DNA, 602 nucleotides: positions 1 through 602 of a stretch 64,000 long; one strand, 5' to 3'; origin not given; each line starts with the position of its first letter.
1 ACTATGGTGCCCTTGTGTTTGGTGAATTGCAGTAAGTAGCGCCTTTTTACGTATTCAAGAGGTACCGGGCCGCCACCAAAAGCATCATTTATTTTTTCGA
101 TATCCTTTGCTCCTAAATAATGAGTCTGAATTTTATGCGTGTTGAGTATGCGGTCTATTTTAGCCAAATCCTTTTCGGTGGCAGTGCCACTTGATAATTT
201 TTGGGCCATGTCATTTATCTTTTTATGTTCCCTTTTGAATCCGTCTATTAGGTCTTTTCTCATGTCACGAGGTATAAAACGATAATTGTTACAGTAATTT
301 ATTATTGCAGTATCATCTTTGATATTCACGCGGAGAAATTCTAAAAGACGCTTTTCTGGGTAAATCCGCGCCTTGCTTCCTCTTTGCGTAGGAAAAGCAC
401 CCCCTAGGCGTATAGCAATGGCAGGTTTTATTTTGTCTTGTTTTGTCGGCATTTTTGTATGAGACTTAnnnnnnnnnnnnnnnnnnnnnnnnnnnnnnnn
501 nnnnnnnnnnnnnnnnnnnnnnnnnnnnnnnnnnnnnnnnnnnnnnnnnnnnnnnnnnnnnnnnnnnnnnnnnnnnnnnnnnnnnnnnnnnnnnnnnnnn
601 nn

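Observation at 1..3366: AT-rich islet encoding an HNH-nuclease/TPR fusion protein co-transcribed with two unrecognisable proteins: candidate undescribed defence-type system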

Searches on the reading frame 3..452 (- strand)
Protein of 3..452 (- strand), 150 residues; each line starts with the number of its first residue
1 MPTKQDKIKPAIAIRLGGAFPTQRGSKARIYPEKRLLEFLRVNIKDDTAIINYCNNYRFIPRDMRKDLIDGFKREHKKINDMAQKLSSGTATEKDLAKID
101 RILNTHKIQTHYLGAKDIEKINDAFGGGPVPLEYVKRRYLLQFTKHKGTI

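Call 93: search_protein_families(library=pfam, proteins=[window:3-452:-], max_evalue=0.01)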
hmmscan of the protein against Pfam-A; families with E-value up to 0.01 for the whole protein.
window:3-452:- (150 aa): 1 family
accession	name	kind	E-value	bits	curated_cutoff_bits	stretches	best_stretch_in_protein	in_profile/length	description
PF24210.1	T4_RIIA1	-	0.0079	16.3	27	0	75-106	34-65/67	RIIA.1-like protein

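Call 94: search_dna_similar(query=window:3-452:-, collection=phages, mode=protein, max_evalue=0.01, max_rows=8)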
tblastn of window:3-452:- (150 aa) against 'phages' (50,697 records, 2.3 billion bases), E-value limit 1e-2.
No match.
